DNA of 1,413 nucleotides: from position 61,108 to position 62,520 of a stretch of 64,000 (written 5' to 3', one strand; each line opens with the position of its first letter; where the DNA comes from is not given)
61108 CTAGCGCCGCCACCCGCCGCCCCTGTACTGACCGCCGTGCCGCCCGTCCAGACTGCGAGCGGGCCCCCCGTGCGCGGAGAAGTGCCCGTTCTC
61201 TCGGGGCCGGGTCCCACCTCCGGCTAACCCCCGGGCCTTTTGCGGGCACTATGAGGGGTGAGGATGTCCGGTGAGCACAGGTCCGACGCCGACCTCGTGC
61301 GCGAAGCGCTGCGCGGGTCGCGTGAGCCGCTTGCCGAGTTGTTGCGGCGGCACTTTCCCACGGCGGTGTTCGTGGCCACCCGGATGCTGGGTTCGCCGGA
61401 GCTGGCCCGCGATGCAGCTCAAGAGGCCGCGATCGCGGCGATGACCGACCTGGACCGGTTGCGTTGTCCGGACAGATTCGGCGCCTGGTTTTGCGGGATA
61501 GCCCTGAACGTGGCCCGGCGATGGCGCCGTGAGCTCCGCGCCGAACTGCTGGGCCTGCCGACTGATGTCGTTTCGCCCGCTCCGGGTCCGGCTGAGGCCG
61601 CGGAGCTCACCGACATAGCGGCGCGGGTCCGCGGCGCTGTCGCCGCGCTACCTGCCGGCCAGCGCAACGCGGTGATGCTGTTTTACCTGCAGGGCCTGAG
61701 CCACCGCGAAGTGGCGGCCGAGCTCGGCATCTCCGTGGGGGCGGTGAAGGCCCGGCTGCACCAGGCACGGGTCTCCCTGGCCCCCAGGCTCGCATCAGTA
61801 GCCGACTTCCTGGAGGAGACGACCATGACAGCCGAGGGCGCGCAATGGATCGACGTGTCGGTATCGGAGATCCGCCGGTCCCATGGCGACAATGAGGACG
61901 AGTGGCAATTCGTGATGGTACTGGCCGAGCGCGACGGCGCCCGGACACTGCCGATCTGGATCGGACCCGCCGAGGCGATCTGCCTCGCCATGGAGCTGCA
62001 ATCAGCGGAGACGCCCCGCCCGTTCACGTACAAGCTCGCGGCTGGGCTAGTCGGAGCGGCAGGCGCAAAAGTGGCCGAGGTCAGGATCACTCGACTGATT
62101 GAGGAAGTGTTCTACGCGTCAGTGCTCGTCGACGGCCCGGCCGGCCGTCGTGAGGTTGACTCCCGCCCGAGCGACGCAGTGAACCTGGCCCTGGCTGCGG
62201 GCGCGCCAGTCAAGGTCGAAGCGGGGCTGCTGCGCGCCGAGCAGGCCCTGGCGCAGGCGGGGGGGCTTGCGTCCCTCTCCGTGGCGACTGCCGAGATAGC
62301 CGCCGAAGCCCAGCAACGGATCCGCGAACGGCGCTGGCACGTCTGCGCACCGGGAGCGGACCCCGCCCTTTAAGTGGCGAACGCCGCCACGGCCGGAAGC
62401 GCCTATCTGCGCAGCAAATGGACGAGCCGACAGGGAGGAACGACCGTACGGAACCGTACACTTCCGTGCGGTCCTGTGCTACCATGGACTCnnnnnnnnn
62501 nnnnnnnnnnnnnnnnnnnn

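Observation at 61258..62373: ECF sigma factor with a C-terminal DUF151/bifunctional-nuclease domain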

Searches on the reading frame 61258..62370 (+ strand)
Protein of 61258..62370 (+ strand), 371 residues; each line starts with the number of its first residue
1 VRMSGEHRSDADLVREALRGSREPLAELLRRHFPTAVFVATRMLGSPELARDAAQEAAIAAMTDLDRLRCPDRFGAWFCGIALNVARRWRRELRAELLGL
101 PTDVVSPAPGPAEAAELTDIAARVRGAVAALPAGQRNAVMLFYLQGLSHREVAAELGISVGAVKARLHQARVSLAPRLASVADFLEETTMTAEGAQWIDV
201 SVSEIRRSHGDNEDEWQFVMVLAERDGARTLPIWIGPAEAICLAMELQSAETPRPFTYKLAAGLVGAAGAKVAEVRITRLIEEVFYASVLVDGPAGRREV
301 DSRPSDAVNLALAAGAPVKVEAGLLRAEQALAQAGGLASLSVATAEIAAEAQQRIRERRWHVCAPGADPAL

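Call 3: search_protein_families(library=pfam, proteins=[window:61258-62370:+], max_evalue=0.01)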
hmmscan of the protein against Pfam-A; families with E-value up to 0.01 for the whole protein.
window:61258-62370:+ (371 aa): 7 families
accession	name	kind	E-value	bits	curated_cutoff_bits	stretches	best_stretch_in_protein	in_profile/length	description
PF02577.19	BFN_dom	-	1.1e-28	99.8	27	1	220-329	1-108/112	Bifunctional nuclease domain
PF08281.18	Sigma70_r4_2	-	2.6e-16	59.5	25.7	1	123-173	3-53/54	Sigma-70, region 4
PF04542.20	Sigma70_r2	-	1.1e-09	38.4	24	1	28-94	1-69/71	Sigma-70 region 2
PF04545.22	Sigma70_r4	-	1.4e-09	37.8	24.1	1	128-174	2-48/50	Sigma-70, region 4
PF07638.17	Sigma70_ECF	-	1.6e-05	25.3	21.1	1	128-175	134-180/185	ECF sigma factor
PF13384.12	HTH_23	-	0.00079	19.6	24.6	0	139-167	10-38/50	Homeodomain-like domain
PF13412.12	HTH_24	-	0.0051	16.8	21.9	0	146-167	17-38/48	Winged helix-turn-helix DNA-binding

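Call 4: search_protein_families(library=ncbifam, proteins=[window:61258-62370:+], max_evalue=0.01)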
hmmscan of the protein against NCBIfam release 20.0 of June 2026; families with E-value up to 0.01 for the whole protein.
window:61258-62370:+ (371 aa): 82 families (the best 25 are shown)
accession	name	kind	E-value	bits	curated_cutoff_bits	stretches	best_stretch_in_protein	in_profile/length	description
NF004113.0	PRK05602.1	equivalog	1.7e-31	109.5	208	1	3-180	25-203/211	RNA polymerase sigma factor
TIGR02983.1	SigE-fam_strep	subfamily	4.8e-25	88.3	141.55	1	22-179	5-159/162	SigE family RNA polymerase sigma factor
NF007225.0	PRK09643.1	equivalog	9.3e-24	84.2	190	1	3-191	7-195/204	RNA polymerase sigma factor SigM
TIGR02937.1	sigma70-ECF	superfamily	1.8e-22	79.7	42.9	1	25-174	3-161/165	sigma-70 family RNA polymerase sigma factor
TIGR02989.1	Sig-70_gvs1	subfamily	2.5e-19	69.8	124.55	1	26-175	4-155/158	RNA polymerase sigma-70 factor, Rhodopirellula/Verrucomicrobium family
NF009171.0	PRK12518.1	equivalog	7.8e-18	65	208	1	7-175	11-181/191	RNA polymerase sigma factor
NF008888.0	PRK11922.1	equivalog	6.6e-17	61.9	204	1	4-179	11-197/231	RNA polymerase sigma factor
NF007223.0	PRK09641.1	equivalog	6.7e-17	61.9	209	1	13-178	8-184/187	RNA polymerase sigma factor SigW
TIGR02948.1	SigW_bacill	equivalog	1e-16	61.6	243.1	1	13-179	8-185/187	RNA polymerase sigma factor SigW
NF009172.0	PRK12519.1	subfamily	1.6e-16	60.5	222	1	5-176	11-187/194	RNA polymerase sigma factor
NF007216.0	PRK09638.1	equivalog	6.3e-16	58.6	194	1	9-170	4-166/180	RNA polymerase sigma factor SigY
NF007229.0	PRK09647.1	equivalog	6.3e-15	55.1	265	1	26-188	47-212/220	RNA polymerase sigma factor SigE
TIGR02939.1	RpoE_Sigma70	equivalog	7.5e-15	55.4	236.15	2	119-179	127-187/190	RNA polymerase sigma factor RpoE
NF009176.0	PRK12524.1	equivalog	6.7e-14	52.1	264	1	19-179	22-185/196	RNA polymerase sigma factor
TIGR02959.1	SigZ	equivalog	9.2e-14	51.6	168.65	1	48-181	20-151/170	RNA polymerase sigma factor SigZ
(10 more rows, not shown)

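Call 5: find_homologous_proteins(query=window:61258-62370:+)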
Query window:61258-62370:+ (371 aa): 1197 proteins with E <= 0.001 among 8000 candidates; the best 120 are listed.
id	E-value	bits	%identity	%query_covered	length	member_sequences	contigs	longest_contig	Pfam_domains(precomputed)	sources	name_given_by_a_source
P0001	1.8e-230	782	100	99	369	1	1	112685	PF07638.18,PF04545.23,PF04542.21,PF08281.19,PF02577.20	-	-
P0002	7.1e-206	701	92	99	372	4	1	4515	PF07638.18,PF04545.23,PF04542.21,PF08281.19,PF02577.20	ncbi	-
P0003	1.9e-203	693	90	99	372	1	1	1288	PF07638.18,PF04545.23,PF04542.21,PF08281.19,PF02577.20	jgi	jgi:RNA polymerase sigma factor (sigma-70 family)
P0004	1.4e-193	661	88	100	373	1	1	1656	PF07638.18,PF04545.23,PF04542.21,PF08281.19,PF02577.20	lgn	-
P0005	1.4e-157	542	86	82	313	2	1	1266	PF04545.23,PF08281.19,PF02577.20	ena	-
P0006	1.4e-151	523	72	99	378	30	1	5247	PF07638.18,PF04545.23,PF04542.21,PF08281.19,PF02577.20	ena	-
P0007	5.9e-151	521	72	100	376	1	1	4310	PF07638.18,PF04545.23,PF04542.21,PF08281.19,PF02577.20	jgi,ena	-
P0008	9.7e-150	517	72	97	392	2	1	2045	PF04545.23,PF04542.21,PF08281.19,PF02577.20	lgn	-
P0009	2.9e-148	512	72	94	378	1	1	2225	PF13384.13,PF07638.18,PF04545.23,PF04542.21,PF08281.19,PF02577.20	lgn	-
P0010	2.2e-147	509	74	93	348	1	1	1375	PF07638.18,PF04545.23,PF04542.21,PF08281.19,PF02577.20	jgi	jgi:RNA polymerase sigma factor (sigma-70 family)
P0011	3.7e-147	508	74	94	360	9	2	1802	PF07638.18,PF04545.23,PF04542.21,PF08281.19,PF02577.20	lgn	-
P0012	4.7e-146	505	71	97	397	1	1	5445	PF04545.23,PF04542.21,PF08281.19,PF02577.20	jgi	jgi:RNA polymerase sigma factor (sigma-70 family)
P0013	1.1e-145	503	73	95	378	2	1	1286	PF13384.13,PF07638.18,PF04545.23,PF04542.21,PF08281.19,PF02577.20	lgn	-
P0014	6.3e-144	498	70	94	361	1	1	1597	PF07638.18,PF04545.23,PF04542.21,PF08281.19,PF02577.20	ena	-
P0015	7.8e-144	497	70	98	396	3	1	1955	PF07638.18,PF04545.23,PF04542.21,PF08281.19,PF02577.20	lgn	-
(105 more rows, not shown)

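Call 15: find_related_loci(query=window:61258-62370:+, collection=genome_contigs, flank=6000)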
Query window:61258-62370:+ (371 aa) in genome_contigs; peptide patterns used: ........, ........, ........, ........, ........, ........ (x = any residue, [..] = any of these).
264 stretches matched a pattern; 40 encode a relative of the query (tblastn E <= 1e-3); 40 distinct loci.
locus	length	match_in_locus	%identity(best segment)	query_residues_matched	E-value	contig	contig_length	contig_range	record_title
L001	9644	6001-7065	71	10-365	1e-142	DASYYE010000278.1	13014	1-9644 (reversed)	MAG TPA_asm: Streptosporangiaceae bacterium isolate SMAG_U6327 k141_899726, whole genome shotgun sequence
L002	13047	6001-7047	64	9-357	2e-133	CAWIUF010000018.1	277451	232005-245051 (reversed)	MAG: uncultured Actinomycetota bacterium isolate MFD01213.bin.2.97 genome assembly, contig: contig_1868, whole genome sh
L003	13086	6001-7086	64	8-365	6e-133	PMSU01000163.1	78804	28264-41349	MAG: Actinomycetota bacterium isolate palsa_505 73.20110700_P1S.16_contig_210, whole genome shotgun sequence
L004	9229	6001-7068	68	4-357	1e-131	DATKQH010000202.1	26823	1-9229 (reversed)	MAG TPA_asm: Streptosporangiaceae bacterium isolate SMAG_U13997 k141_1635393, whole genome shotgun sequence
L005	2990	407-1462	64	6-356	8e-137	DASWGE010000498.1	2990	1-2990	MAG TPA_asm: Streptosporangiaceae bacterium isolate SMAG_U2807 k141_1684469, whole genome shotgun sequence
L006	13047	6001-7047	66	9-357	4e-130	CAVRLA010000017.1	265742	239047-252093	MAG: uncultured Actinomycetes bacterium isolate MFD01248.bin.3.64 genome assembly, contig: contig_821, whole genome shot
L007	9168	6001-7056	68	8-358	1e-128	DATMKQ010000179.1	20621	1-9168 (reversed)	MAG TPA_asm: Trebonia sp. isolate SMAG_U12775 k141_387412, whole genome shotgun sequence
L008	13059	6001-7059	65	5-357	2e-127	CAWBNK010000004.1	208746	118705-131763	MAG: uncultured Actinomycetes bacterium isolate MFD04463.bin.3.136 genome assembly, contig: contig_17356, whole genome s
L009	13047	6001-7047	63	9-357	8e-127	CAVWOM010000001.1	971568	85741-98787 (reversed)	MAG: uncultured Actinomycetota bacterium isolate MFD09603.bin.1.131 genome assembly, contig: contig_1007, whole genome s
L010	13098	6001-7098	57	3-357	4e-125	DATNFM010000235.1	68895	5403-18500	MAG TPA_asm: Streptosporangiaceae bacterium isolate SMAG_U11295 k141_4178546, whole genome shotgun sequence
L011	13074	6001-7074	65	8-357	1e-123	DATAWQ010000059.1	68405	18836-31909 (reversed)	MAG TPA_asm: Streptosporangiaceae bacterium isolate SMAG_U5629 k141_562848, whole genome shotgun sequence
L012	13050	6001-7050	61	10-357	3e-123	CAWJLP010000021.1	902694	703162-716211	MAG: uncultured Actinomycetota bacterium isolate MFD02579.bin.1.63 genome assembly, contig: contig_89, whole genome shot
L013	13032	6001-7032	60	24-368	6e-123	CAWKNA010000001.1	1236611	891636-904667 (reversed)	MAG: uncultured Actinomycetota bacterium isolate MFD00991.bin.1.80 genome assembly, contig: contig_15693, whole genome s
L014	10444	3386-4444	66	6-356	8e-120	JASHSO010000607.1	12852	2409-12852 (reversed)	MAG: Streptosporangiaceae bacterium isolate JOPF129 JOPF_AWAY_contig_1506474, whole genome shotgun sequence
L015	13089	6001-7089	59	10-357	7e-119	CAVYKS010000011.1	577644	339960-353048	MAG: uncultured Actinomycetota bacterium isolate MFD05521.bin.2.57 genome assembly, contig: contig_54066, whole genome s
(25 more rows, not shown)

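Call 34: find_related_loci(query=A1, collection=genome_contigs, flank=3000)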
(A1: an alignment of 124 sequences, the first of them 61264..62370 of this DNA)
Query A1 (369 aa) in genome_contigs; peptide patterns used: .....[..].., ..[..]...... (x = any residue, [..] = any of these).
598 stretches matched a pattern (row limit reached: there are more); 556 encode a relative of the query (tblastn E <= 1e-3); the best 80 are kept; 77 distinct loci.
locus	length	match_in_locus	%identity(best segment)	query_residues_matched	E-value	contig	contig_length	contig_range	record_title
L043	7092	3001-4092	65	7-368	2e-140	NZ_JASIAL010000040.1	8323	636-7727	MAG: Trebonia sp. isolate JOPF334 JOPF_N102_contig_2295, whole genome shotgun sequence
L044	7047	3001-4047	64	7-355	2e-133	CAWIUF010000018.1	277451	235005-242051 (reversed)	MAG: uncultured Actinomycetota bacterium isolate MFD01213.bin.2.97 genome assembly, contig: contig_1868, whole genome sh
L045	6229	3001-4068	68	2-355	1e-131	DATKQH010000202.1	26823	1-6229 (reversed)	MAG TPA_asm: Streptosporangiaceae bacterium isolate SMAG_U13997 k141_1635393, whole genome shotgun sequence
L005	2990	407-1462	64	4-354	1e-136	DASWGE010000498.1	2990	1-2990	MAG TPA_asm: Streptosporangiaceae bacterium isolate SMAG_U2807 k141_1684469, whole genome shotgun sequence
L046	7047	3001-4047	66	7-355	4e-130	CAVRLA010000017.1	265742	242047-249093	MAG: uncultured Actinomycetes bacterium isolate MFD01248.bin.3.64 genome assembly, contig: contig_821, whole genome shot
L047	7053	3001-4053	64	7-353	2e-128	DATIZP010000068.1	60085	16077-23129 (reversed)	MAG TPA_asm: Streptosporangiaceae bacterium isolate SMAG_U15304 k141_4542582, whole genome shotgun sequence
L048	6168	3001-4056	68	6-356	2e-128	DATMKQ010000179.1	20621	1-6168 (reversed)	MAG TPA_asm: Trebonia sp. isolate SMAG_U12775 k141_387412, whole genome shotgun sequence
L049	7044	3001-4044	64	8-354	2e-128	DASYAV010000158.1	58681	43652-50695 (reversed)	MAG TPA_asm: Streptosporangiaceae bacterium isolate SMAG_U4890 k141_1233310, whole genome shotgun sequence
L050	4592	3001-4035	60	6-351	4e-128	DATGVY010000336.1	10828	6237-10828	MAG TPA_asm: Streptosporangiaceae bacterium isolate SMAG_U10568 k141_2554421, whole genome shotgun sequence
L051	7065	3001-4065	66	2-355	3e-127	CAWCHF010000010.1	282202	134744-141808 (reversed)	MAG: uncultured Actinomycetota bacterium isolate MFD09286.bin.2.49 genome assembly, contig: contig_39915, whole genome s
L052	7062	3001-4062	64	8-353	5e-127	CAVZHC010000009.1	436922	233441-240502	MAG: uncultured Actinomycetota bacterium isolate MFD03044.bin.1.165 genome assembly, contig: contig_4067, whole genome s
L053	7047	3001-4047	63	7-355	1e-126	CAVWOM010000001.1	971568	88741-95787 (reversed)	MAG: uncultured Actinomycetota bacterium isolate MFD09603.bin.1.131 genome assembly, contig: contig_1007, whole genome s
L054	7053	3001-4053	62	6-355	2e-126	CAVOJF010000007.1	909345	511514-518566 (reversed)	MAG: uncultured Actinomycetota bacterium isolate MFD10113.bin.2.63 genome assembly, contig: contig_7019, whole genome sh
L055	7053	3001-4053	62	6-355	3e-126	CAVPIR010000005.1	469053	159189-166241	MAG: uncultured Actinomycetota bacterium isolate MFD00031.bin.2.6 genome assembly, contig: contig_29058, whole genome sh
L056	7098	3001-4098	57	1-355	7e-125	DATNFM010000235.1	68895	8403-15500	MAG TPA_asm: Streptosporangiaceae bacterium isolate SMAG_U11295 k141_4178546, whole genome shotgun sequence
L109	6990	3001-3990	38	6-325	4e-53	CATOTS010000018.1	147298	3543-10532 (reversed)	MAG: uncultured Caldilineaceae bacterium isolate 89edc99b-a254-4a58-8b99-7cf6359c985e genome assembly, contig: contig_18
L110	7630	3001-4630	39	7-345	4e-45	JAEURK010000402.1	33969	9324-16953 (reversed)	MAG: Anaerolineales bacterium isolate new MAG-275 k141_1503124, whole genome shotgun sequence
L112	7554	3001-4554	38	9-333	2e-42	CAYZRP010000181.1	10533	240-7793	MAG TPA_asm: uncultured Anaerolineales bacterium isolate SRP298887_co1_48 genome assembly, contig: NODE_6988_length_1053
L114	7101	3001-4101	34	6-351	5e-35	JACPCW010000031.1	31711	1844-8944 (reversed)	MAG: Candidatus Rokuibacteriota bacterium isolate NC_groundwater_293_Ag_S-0.65um_70_13 S6_GD2017_2_S65_scaffold_1061, wh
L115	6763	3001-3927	28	12-333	3e-34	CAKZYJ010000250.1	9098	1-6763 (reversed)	MAG TPA_asm: uncultured Flammeovirgaceae bacterium isolate SRR3401487_bin.61_CONCOCT_v1.1_MAG genome assembly, contig: E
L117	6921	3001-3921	34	8-325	1e-27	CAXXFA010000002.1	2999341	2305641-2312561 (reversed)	MAG: Chloroflexota bacterium isolate 89e1c7f9-7971-4734-96c6-435762dbc333 genome assembly, contig: contig_2, whole genom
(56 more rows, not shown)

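Call 35: predict_structure(alignment_id=A1)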
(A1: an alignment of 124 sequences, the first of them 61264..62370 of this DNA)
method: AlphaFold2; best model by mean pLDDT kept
length: 369 residues; sequences in the alignment: 124
mean_pLDDT: 85.5   pTM: 0.70
mean pLDDT of the five models: 85.5, 84.0, 83.6, 83.3, 83.2
residues with pLDDT >= 90: 225; 70-90: 91; 50-70: 35; < 50: 18
segments of 3 or more residues with pLDDT < 50: 100-104, 181-189
pLDDT, mean of each block of 10 residues (from residue 1): 75 94 96 95 89 94 94 96 88 57 57 78 88 93 89 94 93 78 42 87 89 88 93 91 90 84 94 94 95 95 96 96 70 78 94 80 54
secondary structure, 60 per line:
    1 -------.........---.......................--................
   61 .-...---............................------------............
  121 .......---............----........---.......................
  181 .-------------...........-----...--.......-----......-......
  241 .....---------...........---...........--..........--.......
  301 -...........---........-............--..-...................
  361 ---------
elements in order: H8-16 H20-42 H45-61 H69-96 H109-127 H131-142 H147-154 H158-181 E195-205 E216-222 E228-233 H235-245 H255-265 E269-279 E282-291 E294-300 H302-312 E316-319 H320-323 H325-336 H342-360

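Call 40: fold_search(model_id=the predicted structure, library=pdb)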
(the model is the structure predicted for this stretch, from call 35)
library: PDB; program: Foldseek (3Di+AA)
matches with E <= 10: 698; with E <= 0.001: 30
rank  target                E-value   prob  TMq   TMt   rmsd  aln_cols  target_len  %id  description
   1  1vjl_A                8.6e-10  1.00  0.32  0.78   2.8       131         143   33  Crystal structure of a duf151 family protein (tm0160) from thermotoga maritima at 1.90 A resolution (released 2004-03-16)
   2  1sj5_A                1.1e-09  1.00  0.32  0.78   2.9       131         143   34  Crystal structure of a duf151 family protein (tm0160) from thermotoga maritima at 2.8 A resolution (released 2005-03-01)
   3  1sj5_B                1.2e-09  1.00  0.31  0.80   3.1       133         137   33  Crystal structure of a duf151 family protein (tm0160) from thermotoga maritima at 2.8 A resolution (released 2005-03-01)
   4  1vjl_B                2.5e-09  1.00  0.30  0.77   3.2       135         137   33  Crystal structure of a duf151 family protein (tm0160) from thermotoga maritima at 1.90 A resolution (released 2004-03-16)
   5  5wuq_A                4.0e-06  1.00  0.22  0.49  17.6       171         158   25  Crystal structure of SigW in complex with its anti-sigma RsiW, a zinc binding form (released 2017-03-29)
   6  9m9e_F                4.7e-06  1.00  0.19  0.37  17.1       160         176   31  Structural Basis of Pausing During Transcription Initiation in Mycobacterium tuberculosis (released 2026-01-14)
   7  8z6g_B                6.1e-06  1.00  0.21  0.43  15.6       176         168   27  the AlgU-MucAcyto complex structure in Pseudomonas aeruginosa (released 2024-05-08)
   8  5wur_A                7.9e-06  1.00  0.22  0.50  18.2       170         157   25  Crystal structure of SigW in complex with its anti-sigma RsiW, an oxdized form (released 2017-03-29)
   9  4cxf_A                8.7e-06  1.00  0.20  0.45  17.5       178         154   32  Structure of CnrH in complex with the cytosolic domain of CnrY (released 2014-04-30)
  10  5wuq_B                1.1e-05  1.00  0.21  0.49  18.1       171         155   26  Crystal structure of SigW in complex with its anti-sigma RsiW, a zinc binding form (released 2017-03-29)
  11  6in7_B                2.0e-05  1.00  0.22  0.44  15.1       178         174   26  Crystal structure of AlgU in complex with MucA(cyto) (released 2019-07-24)
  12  6dv9_F                2.1e-05  1.00  0.20  0.40  22.2       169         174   25  Crystal structure of Mycobacterium tuberculosis transcription initiation complex(ECF sigma factor L) containing 5nt RN (released 2019-02-20)
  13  1or7_B                2.7e-05  1.00  0.20  0.44  15.4       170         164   25  Crystal Structure of Escherichia coli sigmaE with the Cytoplasmic Domain of its Anti-sigma RseA (released 2003-04-15)
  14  8z6g_D                4.3e-05  1.00  0.21  0.45  15.6       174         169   26  the AlgU-MucAcyto complex structure in Pseudomonas aeruginosa (released 2024-05-08)
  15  1or7_A                5.2e-05  1.00  0.21  0.42  16.4       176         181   28  Crystal Structure of Escherichia coli sigmaE with the Cytoplasmic Domain of its Anti-sigma RseA (released 2003-04-15)
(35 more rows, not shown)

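Call 62: search_protein_families(library=pfam, proteins=[L110:4070-4777:+, L112:4060-4719:+, L115:2974-5025:+, L114:2995-4170:+, L109:2977-4206:+, L117:3049-4032:+], max_evalue=0.01)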
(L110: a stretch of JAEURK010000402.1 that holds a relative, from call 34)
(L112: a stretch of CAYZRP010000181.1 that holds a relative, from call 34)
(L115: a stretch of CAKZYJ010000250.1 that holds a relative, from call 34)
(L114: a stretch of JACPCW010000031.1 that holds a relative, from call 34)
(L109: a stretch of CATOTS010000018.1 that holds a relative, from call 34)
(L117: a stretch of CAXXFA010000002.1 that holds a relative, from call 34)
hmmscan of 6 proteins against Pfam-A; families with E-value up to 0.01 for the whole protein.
L110:4070-4777:+ (236 aa): 1 family
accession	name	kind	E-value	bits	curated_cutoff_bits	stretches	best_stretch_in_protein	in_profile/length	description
PF02577.19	BFN_dom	-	1.1e-08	35.3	27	1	75-183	1-110/112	Bifunctional nuclease domain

L112:4060-4719:+ (220 aa): 1 family
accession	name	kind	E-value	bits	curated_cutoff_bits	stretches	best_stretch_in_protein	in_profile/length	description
PF02577.19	BFN_dom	-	5.4e-08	33.1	27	1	59-167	1-110/112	Bifunctional nuclease domain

L115:2974-5025:+ (684 aa): 10 families
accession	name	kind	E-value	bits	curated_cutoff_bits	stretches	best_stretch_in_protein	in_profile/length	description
PF02577.19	BFN_dom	-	6.6e-36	123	27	1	209-321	1-111/112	Bifunctional nuclease domain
PF13855.12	LRR_8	-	2.1e-13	50.3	27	2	460-517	1-60/61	Leucine rich repeat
PF23598.1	LRR_14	-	2.6e-11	43.3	40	2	419-510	52-140/353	Leucine-rich repeat region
PF12799.13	LRR_4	-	3.8e-11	43.3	27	1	460-493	1-33/44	Leucine Rich repeats (2 copies)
PF08281.18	Sigma70_r4_2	-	1.3e-09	38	25.7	1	116-168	2-54/54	Sigma-70, region 4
PF04542.20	Sigma70_r2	-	6.4e-09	35.9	24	1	26-90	3-69/71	Sigma-70 region 2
PF00560.39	LRR_1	-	0.00039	20.4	20.6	0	462-480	2-21/23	Leucine Rich Repeat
PF04545.22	Sigma70_r4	-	0.00042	20.2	24.1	1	121-169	1-49/50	Sigma-70, region 4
PF07638.17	Sigma70_ECF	-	0.00046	20.6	21.1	1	10-169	8-180/185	ECF sigma factor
PF24048.1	LRR_NXF1-5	-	0.0033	17.4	30.5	0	457-498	51-95/142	NXF1/2/3/5 leucine-rich repeat domain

L114:2995-4170:+ (392 aa): 6 families
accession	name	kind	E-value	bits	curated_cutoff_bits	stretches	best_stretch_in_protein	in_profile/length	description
PF02577.19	BFN_dom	-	1.2e-31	109.3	27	1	236-342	1-105/112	Bifunctional nuclease domain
PF08281.18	Sigma70_r4_2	-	6.2e-16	58.2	25.7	1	125-177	2-54/54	Sigma-70, region 4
PF04542.20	Sigma70_r2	-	1.7e-11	44.2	24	1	23-89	1-69/71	Sigma-70 region 2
PF04545.22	Sigma70_r4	-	7.2e-10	38.7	24.1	1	130-178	1-49/50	Sigma-70, region 4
PF07638.17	Sigma70_ECF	-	9.2e-06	26.1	21.1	1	49-181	53-183/185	ECF sigma factor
PF13384.12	HTH_23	-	0.0059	16.8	24.6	0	139-174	8-43/50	Homeodomain-like domain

L109:2977-4206:+ (410 aa): 6 families
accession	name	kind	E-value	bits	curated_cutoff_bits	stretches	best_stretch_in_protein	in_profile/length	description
PF02577.19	BFN_dom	-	1.6e-31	108.9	27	1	231-342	1-110/112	Bifunctional nuclease domain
PF04542.20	Sigma70_r2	-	7e-13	48.6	24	1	29-93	1-67/71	Sigma-70 region 2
PF08281.18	Sigma70_r4_2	-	1.2e-12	47.7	25.7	1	133-185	2-54/54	Sigma-70, region 4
PF04545.22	Sigma70_r4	-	8.2e-08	32.1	24.1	1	139-187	2-50/50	Sigma-70, region 4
PF07638.17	Sigma70_ECF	-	0.00017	22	21.1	1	135-190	129-184/185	ECF sigma factor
PF22233.2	PhyR_sigma-like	-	0.0067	16.6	27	1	141-175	3-37/50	Response regulator PhyR, sigma-like domain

L117:3049-4032:+ (328 aa): 4 families
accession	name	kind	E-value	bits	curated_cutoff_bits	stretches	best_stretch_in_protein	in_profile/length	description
PF02577.19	BFN_dom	-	7e-24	84.3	27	1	206-294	23-109/112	Bifunctional nuclease domain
PF04542.20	Sigma70_r2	-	7.2e-11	42.2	24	1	3-69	1-69/71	Sigma-70 region 2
PF04545.22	Sigma70_r4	-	3.1e-09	36.6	24.1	1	100-145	3-48/50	Sigma-70, region 4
PF08281.18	Sigma70_r4_2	-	7.8e-08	32.3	25.7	1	101-145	10-54/54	Sigma-70, region 4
